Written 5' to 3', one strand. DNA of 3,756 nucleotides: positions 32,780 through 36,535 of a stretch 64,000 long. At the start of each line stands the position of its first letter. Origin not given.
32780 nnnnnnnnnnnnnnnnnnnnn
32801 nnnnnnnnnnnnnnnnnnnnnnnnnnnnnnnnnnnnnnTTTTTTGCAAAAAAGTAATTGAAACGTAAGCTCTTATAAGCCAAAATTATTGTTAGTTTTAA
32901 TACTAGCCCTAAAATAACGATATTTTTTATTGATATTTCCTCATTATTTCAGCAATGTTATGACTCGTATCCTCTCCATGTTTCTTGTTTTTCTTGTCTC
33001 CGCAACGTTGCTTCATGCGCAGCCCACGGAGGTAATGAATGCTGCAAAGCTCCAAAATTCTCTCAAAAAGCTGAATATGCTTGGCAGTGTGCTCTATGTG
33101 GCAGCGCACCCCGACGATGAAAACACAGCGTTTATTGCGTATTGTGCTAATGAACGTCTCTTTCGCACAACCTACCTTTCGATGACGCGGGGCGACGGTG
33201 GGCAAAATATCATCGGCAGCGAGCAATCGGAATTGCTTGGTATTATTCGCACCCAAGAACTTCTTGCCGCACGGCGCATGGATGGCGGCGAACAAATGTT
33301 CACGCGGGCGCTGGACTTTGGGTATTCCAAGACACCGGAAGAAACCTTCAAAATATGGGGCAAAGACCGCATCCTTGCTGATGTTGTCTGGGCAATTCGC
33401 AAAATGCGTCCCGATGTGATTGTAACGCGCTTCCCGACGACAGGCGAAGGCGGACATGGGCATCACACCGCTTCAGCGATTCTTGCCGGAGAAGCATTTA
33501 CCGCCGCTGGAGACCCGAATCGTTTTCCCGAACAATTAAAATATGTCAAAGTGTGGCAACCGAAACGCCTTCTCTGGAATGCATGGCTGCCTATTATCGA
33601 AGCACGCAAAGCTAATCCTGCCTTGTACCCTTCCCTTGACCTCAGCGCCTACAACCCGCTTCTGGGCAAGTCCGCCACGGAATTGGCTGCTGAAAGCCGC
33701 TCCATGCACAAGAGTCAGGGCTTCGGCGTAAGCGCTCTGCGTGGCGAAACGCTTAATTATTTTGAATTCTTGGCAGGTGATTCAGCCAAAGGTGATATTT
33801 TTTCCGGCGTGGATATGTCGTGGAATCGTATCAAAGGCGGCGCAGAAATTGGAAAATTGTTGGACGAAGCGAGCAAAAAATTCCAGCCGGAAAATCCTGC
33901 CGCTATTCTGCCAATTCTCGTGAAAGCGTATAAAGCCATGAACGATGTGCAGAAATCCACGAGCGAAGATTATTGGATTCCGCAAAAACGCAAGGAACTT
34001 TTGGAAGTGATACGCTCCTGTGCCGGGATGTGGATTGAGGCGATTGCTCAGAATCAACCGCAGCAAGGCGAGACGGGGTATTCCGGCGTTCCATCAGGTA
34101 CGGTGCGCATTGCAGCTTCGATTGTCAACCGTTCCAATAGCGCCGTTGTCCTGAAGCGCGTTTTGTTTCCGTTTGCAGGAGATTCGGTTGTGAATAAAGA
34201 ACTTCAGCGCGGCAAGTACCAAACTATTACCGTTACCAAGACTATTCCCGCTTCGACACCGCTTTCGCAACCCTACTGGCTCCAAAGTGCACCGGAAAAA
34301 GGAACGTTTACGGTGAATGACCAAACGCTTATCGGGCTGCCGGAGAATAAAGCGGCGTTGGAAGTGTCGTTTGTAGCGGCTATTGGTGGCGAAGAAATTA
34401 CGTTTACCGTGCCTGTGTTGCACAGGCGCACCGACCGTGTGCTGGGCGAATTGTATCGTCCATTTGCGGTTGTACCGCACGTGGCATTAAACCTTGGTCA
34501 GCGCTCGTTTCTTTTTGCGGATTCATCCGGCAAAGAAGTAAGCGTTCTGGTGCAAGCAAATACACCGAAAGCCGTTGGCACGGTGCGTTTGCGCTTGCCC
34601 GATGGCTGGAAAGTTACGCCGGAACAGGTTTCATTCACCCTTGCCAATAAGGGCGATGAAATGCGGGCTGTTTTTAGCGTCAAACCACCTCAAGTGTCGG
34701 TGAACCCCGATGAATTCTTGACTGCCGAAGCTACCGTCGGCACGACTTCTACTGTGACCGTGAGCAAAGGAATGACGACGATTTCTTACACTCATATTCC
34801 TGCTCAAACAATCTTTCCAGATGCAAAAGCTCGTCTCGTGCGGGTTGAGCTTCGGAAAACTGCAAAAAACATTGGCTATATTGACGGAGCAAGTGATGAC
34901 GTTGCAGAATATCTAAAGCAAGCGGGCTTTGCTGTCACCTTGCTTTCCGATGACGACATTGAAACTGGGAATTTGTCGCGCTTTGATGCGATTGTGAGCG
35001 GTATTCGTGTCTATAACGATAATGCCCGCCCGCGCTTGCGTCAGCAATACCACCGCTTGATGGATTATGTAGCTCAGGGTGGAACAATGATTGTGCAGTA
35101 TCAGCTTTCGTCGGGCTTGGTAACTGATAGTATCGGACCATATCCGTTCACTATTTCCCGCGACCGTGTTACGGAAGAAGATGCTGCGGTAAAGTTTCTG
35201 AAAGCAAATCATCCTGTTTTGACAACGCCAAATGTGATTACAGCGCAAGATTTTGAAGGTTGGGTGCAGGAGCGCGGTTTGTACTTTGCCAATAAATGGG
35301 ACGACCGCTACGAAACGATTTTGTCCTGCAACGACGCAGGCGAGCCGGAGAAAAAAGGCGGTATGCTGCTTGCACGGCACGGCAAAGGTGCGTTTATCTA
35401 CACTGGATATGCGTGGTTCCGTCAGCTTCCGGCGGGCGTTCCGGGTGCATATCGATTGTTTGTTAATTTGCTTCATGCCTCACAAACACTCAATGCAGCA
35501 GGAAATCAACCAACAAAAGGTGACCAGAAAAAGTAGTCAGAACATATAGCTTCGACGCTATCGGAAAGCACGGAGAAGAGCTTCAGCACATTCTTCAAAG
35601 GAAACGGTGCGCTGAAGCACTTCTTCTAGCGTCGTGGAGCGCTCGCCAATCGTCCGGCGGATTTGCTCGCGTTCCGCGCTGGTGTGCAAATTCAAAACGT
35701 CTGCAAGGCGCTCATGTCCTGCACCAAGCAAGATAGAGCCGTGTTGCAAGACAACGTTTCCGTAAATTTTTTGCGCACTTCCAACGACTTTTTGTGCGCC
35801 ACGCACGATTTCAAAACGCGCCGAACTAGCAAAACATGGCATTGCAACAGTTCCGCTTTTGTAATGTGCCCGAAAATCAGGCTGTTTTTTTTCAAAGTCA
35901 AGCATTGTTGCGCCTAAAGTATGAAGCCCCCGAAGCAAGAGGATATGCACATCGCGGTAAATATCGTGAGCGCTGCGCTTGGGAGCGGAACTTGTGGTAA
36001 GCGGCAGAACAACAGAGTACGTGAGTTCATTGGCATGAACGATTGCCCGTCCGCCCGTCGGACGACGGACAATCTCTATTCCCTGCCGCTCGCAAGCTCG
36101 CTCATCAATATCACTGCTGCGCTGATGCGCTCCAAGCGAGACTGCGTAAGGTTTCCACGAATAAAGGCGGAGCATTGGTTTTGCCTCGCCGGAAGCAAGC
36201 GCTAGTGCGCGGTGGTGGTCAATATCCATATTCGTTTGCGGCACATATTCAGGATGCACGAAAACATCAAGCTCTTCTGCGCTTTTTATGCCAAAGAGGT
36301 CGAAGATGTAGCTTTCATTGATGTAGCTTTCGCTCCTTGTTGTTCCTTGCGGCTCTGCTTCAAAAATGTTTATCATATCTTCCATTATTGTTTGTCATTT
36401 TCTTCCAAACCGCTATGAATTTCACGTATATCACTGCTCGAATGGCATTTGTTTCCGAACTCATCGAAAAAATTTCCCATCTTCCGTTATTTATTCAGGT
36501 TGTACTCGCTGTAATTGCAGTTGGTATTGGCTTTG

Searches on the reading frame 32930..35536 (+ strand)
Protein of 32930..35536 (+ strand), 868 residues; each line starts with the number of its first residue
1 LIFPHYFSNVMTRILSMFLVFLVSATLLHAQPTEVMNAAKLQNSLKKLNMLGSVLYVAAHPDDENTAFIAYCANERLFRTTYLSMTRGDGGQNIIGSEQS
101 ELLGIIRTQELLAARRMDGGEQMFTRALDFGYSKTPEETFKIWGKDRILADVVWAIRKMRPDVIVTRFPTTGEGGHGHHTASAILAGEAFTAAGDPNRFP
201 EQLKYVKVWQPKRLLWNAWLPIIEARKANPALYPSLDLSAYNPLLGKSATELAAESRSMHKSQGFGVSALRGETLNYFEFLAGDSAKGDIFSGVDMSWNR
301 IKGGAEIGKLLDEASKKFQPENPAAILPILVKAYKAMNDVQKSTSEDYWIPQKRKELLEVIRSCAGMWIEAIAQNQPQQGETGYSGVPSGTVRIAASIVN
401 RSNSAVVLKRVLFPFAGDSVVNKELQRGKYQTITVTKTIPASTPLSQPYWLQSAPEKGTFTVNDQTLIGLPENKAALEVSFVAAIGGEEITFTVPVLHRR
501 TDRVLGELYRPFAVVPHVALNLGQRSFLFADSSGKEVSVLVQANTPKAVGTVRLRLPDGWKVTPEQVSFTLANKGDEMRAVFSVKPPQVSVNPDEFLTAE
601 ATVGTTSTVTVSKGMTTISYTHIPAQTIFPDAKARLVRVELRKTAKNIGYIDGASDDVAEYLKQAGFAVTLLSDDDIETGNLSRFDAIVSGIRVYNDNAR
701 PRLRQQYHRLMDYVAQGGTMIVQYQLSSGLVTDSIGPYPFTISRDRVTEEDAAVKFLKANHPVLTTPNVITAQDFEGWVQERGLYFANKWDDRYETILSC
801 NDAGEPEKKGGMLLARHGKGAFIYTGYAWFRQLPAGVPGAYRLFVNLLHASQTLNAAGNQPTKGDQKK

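Call 5: search_protein_families(library=pfam, proteins=[window:32930-35536:+])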
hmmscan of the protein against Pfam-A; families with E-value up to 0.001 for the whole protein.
window:32930-35536:+ (868 aa): 2 families
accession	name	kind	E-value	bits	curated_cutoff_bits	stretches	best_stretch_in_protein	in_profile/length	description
PF02585.22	PIG-L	-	2.3e-13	51.2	28.2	1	55-185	1-124/129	GlcNAc-PI de-N-acetylase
PF10633.15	NPCBM_assoc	-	1.2e-05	25.8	24.4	1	542-603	16-77/78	NPCBM-associated, NEW3 domain of alpha-galactosidase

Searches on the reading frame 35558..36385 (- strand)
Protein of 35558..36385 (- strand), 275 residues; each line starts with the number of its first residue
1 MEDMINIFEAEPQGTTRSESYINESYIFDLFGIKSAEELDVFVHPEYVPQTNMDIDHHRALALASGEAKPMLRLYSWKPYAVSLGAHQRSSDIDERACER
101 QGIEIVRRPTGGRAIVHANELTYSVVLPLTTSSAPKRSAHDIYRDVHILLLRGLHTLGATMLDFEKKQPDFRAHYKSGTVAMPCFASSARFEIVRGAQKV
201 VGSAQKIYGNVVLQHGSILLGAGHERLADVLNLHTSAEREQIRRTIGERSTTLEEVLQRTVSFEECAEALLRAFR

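Call 38: search_protein_families(library=pfam, proteins=[window:35558-36385:-], max_evalue=0.00001)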
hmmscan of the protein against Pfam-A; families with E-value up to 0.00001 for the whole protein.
window:35558-36385:- (275 aa): 2 families
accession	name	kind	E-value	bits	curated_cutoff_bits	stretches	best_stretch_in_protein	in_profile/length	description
PF21948.1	LplA-B_cat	-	9.5e-32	111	27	1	49-275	2-200/200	Lipoyl protein ligase A/B catalytic domain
PF03099.24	BPL_LplA_LipB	-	6.7e-13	49.1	21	1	90-221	7-131/133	Biotin/lipoate A/B protein ligase family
